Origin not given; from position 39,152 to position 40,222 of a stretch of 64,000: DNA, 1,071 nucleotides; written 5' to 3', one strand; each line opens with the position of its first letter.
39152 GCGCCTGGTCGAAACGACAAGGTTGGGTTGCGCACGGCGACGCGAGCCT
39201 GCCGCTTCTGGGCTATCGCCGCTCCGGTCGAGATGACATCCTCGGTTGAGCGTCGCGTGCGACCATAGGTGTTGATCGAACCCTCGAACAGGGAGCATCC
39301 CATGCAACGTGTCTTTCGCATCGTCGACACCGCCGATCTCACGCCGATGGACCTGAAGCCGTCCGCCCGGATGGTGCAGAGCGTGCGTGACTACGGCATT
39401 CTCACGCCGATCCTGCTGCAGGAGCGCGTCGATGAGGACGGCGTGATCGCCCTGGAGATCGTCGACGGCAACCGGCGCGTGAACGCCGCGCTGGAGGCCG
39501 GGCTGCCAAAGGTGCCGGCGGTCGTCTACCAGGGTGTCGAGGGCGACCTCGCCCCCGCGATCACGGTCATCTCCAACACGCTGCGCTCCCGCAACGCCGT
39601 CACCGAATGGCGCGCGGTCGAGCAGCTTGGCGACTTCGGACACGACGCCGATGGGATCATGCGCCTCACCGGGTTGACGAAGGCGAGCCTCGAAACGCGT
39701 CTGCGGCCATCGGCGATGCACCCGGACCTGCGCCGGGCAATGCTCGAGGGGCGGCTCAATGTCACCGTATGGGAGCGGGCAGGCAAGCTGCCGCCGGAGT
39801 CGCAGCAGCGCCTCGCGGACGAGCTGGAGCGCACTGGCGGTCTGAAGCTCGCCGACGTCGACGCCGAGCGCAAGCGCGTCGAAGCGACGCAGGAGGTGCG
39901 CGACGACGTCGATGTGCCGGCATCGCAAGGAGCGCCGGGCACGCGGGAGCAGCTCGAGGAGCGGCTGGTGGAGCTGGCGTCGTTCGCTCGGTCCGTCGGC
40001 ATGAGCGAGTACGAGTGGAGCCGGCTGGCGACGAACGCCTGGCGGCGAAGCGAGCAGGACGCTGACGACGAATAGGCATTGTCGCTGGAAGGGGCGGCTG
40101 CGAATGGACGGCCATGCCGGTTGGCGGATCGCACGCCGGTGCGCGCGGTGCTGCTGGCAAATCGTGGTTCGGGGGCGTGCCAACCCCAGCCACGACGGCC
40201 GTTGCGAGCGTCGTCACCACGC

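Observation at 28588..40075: Two orphan ParB-like paralogs in direct orientation bracket an 11.5-kb accessory-looking segment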

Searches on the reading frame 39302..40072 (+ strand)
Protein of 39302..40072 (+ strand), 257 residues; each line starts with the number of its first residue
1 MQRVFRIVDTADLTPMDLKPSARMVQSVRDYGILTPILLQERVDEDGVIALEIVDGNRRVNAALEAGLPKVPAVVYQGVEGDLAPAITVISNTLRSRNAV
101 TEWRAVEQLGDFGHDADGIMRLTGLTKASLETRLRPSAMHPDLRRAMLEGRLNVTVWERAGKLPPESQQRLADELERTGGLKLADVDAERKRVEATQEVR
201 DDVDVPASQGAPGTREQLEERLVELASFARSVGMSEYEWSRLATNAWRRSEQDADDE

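Call 4: search_protein_families(library=pfam, proteins=[window:39302-40072:+], max_evalue=0.01)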
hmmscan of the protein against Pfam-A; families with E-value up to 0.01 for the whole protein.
window:39302-40072:+ (257 aa): 1 family
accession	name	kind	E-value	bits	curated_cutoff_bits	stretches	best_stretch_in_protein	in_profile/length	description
PF02195.25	ParB_N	-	1.6e-08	34.9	26.3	1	23-92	29-93/95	ParB N-terminal domain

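Call 5: search_protein_families(library=ncbifam, proteins=[window:39302-40072:+], max_evalue=0.01)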
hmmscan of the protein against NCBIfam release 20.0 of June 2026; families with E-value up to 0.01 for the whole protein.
window:39302-40072:+ (257 aa): 4 families
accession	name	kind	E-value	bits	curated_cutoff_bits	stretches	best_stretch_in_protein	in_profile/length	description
TIGR03734.1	PRTRC_parB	hypoth_equivalog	5.2e-11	41.8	278.6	1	22-177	18-175/555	PRTRC system ParB family protein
TIGR00180.1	parB_part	domain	2.5e-09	37.2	58.45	1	24-103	32-109/186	ParB/RepB/Spo0J family partition protein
NF010406.0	PRK13832.1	subfamily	1.2e-07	30.7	640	1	21-131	29-137/578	plasmid partitioning protein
TIGR04285.1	nucleoid_noc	exception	2.2e-07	30.5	315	1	24-109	29-109/255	nucleoid occlusion protein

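Call 6: search_protein_families(library=phrogs, proteins=[window:39302-40072:+], max_evalue=0.01)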
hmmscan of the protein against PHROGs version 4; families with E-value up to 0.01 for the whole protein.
window:39302-40072:+ (257 aa): 14 families
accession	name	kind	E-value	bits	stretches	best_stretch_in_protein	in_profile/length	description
phrog_1033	-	DNA, RNA and nucleotide metabolism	2.5e-13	51.5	1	23-185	60-228/334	ParB-like partition protein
phrog_4715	-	DNA, RNA and nucleotide metabolism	2.1e-12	47.2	1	23-211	173-369/630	ParB-like partition protein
phrog_6218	-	DNA, RNA and nucleotide metabolism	8.3e-10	39.4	1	22-149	28-154/506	ParB-like partition protein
phrog_620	-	DNA, RNA and nucleotide metabolism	1.4e-06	29.6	1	23-134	34-135/217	ParB-like partition protein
phrog_498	-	other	6.4e-06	25.9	1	23-134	60-164/633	DNA methyltransferase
phrog_8071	-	DNA, RNA and nucleotide metabolism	2.4e-05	24.7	1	23-112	31-113/389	ParB-like partition protein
phrog_3264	-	DNA, RNA and nucleotide metabolism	0.00018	22.3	1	25-95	76-141/337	ParB-like partition protein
phrog_15982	-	unknown function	0.00021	21.4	0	139-218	190-259/453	-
phrog_723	-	DNA, RNA and nucleotide metabolism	0.00025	21.9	1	23-93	35-103/223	ParB-like partition protein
phrog_930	-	DNA, RNA and nucleotide metabolism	0.00059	20.8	1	23-97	32-98/223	ParB-like partition protein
phrog_2159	-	DNA, RNA and nucleotide metabolism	0.00061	20.2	1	26-130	89-197/365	ParB-like partition protein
phrog_940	-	DNA, RNA and nucleotide metabolism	0.0011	19.2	1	22-111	30-110/388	nuclease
phrog_15396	-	DNA, RNA and nucleotide metabolism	0.0017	19.2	1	22-95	28-93/258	ParB-like partition nuclease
phrog_25613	-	unknown function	0.0057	17.8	0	21-103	45-120/148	-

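Call 7: search_protein_families(library=padloc, proteins=[window:39302-40072:+], max_evalue=0.01)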
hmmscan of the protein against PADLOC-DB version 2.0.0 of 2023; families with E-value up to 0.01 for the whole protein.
window:39302-40072:+ (257 aa): 1 family
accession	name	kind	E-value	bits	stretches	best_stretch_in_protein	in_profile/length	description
PDLC03229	MTase_II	-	0.0013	15.6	1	13-99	29-107/436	Type II methyltransferase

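Call 8: find_homologous_proteins(query=window:39302-40072:+)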
Query window:39302-40072:+ (257 aa): 52 proteins with E <= 0.001 among 2910 candidates.
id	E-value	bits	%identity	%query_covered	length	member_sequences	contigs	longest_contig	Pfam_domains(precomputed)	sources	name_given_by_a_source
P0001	6.0e-119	414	76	100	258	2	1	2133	PF02195.27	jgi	jgi:ParB family chromosome partitioning protein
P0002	3.2e-117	409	74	100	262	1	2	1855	PF02195.27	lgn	-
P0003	3.2e-117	409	75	100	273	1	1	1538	PF02195.27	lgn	-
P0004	7.8e-116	404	76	98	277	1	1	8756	PF02195.27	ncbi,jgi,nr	ncbi:MAG TPA: ParB/RepB/Spo0J family partition protein [Thermomicrobiales bacterium]|nr:ParB/RepB/Sp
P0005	5.8e-115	401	76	98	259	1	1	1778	PF02195.27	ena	-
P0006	1.3e-113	397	71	99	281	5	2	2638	PF02195.27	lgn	-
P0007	1.4e-113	397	74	97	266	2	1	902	PF02195.27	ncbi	-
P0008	2.1e-112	393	73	100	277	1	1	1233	PF02195.27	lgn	-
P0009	4.8e-112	392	75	98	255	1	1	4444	PF02195.27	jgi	jgi:ParB family chromosome partitioning protein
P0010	1.7e-111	390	70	99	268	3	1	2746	PF02195.27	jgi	jgi:ParB family chromosome partitioning protein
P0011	2.0e-111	390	69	99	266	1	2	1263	PF02195.27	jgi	jgi:ParB-like chromosome segregation protein Spo0J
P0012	3.6e-111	389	71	100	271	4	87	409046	PF02195.27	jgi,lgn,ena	-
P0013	1.9e-110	386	72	97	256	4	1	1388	PF02195.27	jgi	jgi:ParB family chromosome partitioning protein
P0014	9.7e-110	384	73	99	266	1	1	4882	PF02195.27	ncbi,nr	ncbi:MAG: ParB N-terminal domain-containing protein [Chloroflexota bacterium]|nr:ParB N-terminal dom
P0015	1.5e-109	384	71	98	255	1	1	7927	PF02195.27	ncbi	-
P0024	1.5e-103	364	67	98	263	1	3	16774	PF02195.27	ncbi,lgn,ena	-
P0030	2.4e-79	285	57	98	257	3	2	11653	PF02195.27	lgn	-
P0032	1.0e-70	256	50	97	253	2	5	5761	PF02195.27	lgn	-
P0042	2.0e-27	115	42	70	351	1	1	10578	PF02195.27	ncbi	-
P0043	2.3e-27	114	38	86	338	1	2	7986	PF02195.27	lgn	-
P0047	1.8e-25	108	40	76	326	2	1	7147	PF02195.27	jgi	jgi:ParB family chromosome partitioning protein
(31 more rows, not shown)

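Call 9: find_related_loci(query=window:39302-40072:+, collection=genome_contigs, flank=10000)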
Query window:39302-40072:+ (257 aa) in genome_contigs; peptide patterns used: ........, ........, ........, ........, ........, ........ (x = any residue, [..] = any of these).
176 stretches matched a pattern; 1 encode a relative of the query (tblastn E <= 1e-3); 1 distinct loci.
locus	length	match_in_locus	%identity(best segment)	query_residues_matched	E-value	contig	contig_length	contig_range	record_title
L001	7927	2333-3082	71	1-251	2e-118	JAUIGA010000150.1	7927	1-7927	MAG: Chloroflexia bacterium isolate Co_bin.128 NODE_51685_length_7927_cov_1.142308, whole genome shotgun sequence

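Call 10: find_encoding_contigs(protein=P0024, flank=10000, max_places=4)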
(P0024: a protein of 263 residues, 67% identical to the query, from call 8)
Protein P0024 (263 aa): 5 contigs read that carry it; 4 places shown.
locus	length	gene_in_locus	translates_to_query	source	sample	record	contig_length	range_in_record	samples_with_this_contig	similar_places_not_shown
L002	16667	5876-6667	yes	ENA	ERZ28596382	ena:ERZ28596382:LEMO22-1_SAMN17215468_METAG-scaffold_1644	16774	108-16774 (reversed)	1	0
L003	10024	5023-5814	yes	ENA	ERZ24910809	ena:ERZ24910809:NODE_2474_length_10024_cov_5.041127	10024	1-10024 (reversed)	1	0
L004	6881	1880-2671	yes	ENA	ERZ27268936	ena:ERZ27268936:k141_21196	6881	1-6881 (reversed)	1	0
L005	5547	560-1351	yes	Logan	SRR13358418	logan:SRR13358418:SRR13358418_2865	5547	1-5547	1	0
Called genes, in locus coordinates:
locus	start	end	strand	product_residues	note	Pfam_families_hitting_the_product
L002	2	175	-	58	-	?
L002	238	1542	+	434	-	PF02195:ParB_N (weak)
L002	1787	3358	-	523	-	PF05378:Hydant_A_N, PF01968:Hydantoinase_A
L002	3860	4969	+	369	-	PF06032:S-Me-THD_N, PF20906:S-Me-THD_C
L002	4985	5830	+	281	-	PF00583:Acetyltransf_1 (weak), PF18014:Acetyltransf_18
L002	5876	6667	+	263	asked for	PF02195:ParB_N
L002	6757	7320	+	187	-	-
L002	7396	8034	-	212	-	-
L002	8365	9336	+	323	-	PF00578:AhpC-TSA, PF08534:Redoxin, PF00085:Thioredoxin (weak), PF13098:Thioredoxin_2, PF13905:Thioredoxin_8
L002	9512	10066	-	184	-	-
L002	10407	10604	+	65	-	-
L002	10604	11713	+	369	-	PF00296:Bac_luciferase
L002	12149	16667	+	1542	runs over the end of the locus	?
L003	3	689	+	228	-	?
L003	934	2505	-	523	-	PF05378:Hydant_A_N, PF01968:Hydantoinase_A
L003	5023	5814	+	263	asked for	PF02195:ParB_N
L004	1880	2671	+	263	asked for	PF02195:ParB_N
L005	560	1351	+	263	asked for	PF02195:ParB_N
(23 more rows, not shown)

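Call 11: find_encoding_contigs(protein=P0012, flank=10000, max_places=4)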
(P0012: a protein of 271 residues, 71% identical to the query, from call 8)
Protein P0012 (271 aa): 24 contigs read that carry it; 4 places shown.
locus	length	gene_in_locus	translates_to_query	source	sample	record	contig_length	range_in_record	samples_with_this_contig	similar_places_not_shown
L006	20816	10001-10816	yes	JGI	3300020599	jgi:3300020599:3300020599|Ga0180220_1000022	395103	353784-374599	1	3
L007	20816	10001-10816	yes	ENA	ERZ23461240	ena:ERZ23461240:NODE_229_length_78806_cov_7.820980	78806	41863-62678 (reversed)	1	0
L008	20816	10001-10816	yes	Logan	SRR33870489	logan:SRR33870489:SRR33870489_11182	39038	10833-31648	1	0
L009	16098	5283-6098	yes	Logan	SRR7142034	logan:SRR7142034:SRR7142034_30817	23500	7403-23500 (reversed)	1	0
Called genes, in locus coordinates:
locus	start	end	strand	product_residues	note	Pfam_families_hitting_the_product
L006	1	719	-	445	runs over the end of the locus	PF00144:Beta-lactamase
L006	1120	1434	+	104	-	PF03992:ABM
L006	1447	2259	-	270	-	PF13489:Methyltransf_23 (weak), PF13847:Methyltransf_31 (weak), PF08241:Methyltransf_11, PF08242:Methyltransf_12, PF13649:Methyltransf_25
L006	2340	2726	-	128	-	-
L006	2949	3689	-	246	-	-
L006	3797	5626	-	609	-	PF00496:SBP_bac_5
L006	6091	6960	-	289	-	-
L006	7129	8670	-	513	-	PF05378:Hydant_A_N, PF01968:Hydantoinase_A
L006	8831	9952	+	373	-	PF06032:S-Me-THD_N, PF20906:S-Me-THD_C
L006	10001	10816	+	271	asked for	PF02195:ParB_N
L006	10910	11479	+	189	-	-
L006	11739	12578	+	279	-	PF00583:Acetyltransf_1, PF13508:Acetyltransf_7 (weak), PF18014:Acetyltransf_18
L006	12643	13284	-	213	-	-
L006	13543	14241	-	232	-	-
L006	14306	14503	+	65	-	-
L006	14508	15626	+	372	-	PF00296:Bac_luciferase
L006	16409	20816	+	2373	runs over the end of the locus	PF07495:Y_Y_Y (faint), PF14344:DUF4397 (faint), PF17210:SdrD_B (faint), PF22058:X25_BaPul_like (weak), PF22904:NOMO1-like_2nd (faint), PF17802:SpaA (weak), PF13620:CarboxypepD_reg, PF17802:SpaA, +6 more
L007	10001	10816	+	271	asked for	PF02195:ParB_N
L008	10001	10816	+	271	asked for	PF02195:ParB_N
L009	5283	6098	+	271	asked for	PF02195:ParB_N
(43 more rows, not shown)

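Call 14: find_encoding_contigs(protein=P0042, flank=10000, max_places=3)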
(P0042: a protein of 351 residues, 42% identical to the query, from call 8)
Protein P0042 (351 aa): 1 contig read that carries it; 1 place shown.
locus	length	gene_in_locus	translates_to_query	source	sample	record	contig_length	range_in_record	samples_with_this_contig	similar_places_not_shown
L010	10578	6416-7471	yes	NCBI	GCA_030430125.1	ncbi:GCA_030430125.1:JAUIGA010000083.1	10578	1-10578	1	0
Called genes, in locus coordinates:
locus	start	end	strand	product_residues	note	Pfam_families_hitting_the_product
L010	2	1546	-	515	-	?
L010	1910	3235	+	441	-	PF18854:baeRF_family10, PF18844:baeRF_family2, PF18845:baeRF_family3 (weak), PF18856:baeRF_family12 (weak), PF18859:acVLRF1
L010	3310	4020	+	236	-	PF00156:Pribosyltran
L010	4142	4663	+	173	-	PF27105:Rv1265_N, PF27540:Mb1296_C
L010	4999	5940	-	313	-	PF05853:BKACE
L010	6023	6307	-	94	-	-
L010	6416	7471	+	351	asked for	PF02195:ParB_N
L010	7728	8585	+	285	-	-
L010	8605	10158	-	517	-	PF05378:Hydant_A_N, PF01968:Hydantoinase_A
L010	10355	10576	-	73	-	?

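Call 23: search_solved_structures(query=window:39302-40072:+, max_evalue=1, show_alignments=3)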
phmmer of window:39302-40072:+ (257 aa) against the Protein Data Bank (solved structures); distinct sequences matched with E-value up to 1: 10.
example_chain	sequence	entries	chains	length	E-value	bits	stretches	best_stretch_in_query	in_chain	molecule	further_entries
1vz0_A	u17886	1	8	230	1.3e-08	38.3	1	23-193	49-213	Chromosome-partitioning protein Spo0J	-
7bnr_A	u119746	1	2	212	8.1e-06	29.1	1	14-159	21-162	ParB family protein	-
7bnk_A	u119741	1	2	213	1.1e-05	28.6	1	19-159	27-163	ParB family protein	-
6t1f_A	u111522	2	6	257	1.6e-05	28.2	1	25-154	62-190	Chromosome-partitioning protein ParB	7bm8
7o0n_A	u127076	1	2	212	2.1e-05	27.7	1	19-159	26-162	ParB family protein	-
6sdk_A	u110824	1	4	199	0.00026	24.2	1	19-154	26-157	Stage 0 sporulation protein J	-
7ng0_A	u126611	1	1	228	0.0051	19.9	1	22-152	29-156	Nucleoid occlusion protein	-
7nfu_A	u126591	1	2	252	0.0065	19.6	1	22-152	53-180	Nucleoid occlusion protein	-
4umk_A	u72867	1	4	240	0.0069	19.5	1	23-152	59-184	PROBABLE CHROMOSOME-PARTITIONING PROTEIN PARB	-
5hqj_A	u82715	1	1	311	0.84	12.7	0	54-111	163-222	Periplasmic binding protein/LacI transcriptional regulator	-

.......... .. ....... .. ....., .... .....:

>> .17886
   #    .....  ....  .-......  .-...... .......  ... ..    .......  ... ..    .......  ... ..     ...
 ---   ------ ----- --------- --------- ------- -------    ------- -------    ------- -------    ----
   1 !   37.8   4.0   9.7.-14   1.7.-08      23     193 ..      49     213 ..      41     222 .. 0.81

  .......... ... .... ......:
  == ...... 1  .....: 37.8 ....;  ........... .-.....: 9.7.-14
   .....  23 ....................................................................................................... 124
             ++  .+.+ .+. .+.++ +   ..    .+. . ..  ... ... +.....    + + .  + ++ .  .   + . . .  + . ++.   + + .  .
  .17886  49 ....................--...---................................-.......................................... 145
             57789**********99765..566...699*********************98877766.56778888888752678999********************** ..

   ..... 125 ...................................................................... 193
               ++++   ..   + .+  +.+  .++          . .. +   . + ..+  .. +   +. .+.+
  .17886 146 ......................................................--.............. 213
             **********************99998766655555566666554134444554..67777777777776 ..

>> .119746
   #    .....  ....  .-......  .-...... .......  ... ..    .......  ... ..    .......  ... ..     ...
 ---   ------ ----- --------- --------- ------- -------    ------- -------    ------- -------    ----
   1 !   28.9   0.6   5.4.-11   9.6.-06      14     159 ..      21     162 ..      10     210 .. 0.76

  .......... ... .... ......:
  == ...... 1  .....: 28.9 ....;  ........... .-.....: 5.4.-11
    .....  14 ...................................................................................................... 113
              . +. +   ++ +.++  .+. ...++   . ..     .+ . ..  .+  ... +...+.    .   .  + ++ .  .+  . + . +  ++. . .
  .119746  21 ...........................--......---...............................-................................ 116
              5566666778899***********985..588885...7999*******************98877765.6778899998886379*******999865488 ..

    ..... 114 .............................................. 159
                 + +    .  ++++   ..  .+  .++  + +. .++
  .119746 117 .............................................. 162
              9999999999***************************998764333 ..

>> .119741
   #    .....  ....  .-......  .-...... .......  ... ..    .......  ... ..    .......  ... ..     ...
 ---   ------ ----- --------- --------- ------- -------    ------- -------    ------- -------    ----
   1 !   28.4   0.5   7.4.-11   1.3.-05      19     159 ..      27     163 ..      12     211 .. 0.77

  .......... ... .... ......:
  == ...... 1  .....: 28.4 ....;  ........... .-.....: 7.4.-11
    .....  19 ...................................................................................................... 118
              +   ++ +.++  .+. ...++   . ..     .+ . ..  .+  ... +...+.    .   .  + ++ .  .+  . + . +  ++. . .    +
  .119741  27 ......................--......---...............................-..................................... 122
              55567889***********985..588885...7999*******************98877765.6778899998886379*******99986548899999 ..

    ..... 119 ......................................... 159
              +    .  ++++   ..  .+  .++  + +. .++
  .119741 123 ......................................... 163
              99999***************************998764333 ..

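Call 27: find_encoding_contigs(protein=P0030, flank=10000, max_places=2)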
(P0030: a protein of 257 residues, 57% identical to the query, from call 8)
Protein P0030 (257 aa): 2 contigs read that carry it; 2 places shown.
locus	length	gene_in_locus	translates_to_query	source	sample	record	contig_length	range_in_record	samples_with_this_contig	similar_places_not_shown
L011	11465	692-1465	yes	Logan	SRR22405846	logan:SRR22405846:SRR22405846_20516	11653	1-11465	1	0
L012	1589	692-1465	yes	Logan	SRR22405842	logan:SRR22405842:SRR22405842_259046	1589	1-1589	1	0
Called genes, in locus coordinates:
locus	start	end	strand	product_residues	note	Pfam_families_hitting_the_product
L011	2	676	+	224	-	?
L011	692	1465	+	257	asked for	PF02195:ParB_N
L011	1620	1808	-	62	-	-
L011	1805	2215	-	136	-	-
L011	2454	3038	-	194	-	-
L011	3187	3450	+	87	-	-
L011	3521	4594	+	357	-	PF00296:Bac_luciferase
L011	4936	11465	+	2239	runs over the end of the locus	?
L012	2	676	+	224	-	?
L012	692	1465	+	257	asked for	PF02195:ParB_N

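Call 28: find_encoding_contigs(protein=P0032, flank=10000, max_places=2)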
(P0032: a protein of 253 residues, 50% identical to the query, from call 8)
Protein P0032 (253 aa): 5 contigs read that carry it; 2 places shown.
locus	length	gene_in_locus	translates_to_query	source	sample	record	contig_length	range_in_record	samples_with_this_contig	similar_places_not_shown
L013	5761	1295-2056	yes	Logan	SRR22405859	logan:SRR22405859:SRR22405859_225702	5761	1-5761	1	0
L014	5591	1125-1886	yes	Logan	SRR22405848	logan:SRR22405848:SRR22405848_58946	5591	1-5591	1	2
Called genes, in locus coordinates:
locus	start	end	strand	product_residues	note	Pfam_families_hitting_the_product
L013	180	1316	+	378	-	PF06032:S-Me-THD_N, PF20906:S-Me-THD_C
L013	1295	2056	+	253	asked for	PF02195:ParB_N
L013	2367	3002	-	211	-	-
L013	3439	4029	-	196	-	-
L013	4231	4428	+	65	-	-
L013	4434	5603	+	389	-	PF00296:Bac_luciferase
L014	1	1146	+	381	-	?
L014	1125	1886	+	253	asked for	PF02195:ParB_N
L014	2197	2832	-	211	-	-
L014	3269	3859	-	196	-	-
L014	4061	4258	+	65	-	-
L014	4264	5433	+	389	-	PF00296:Bac_luciferase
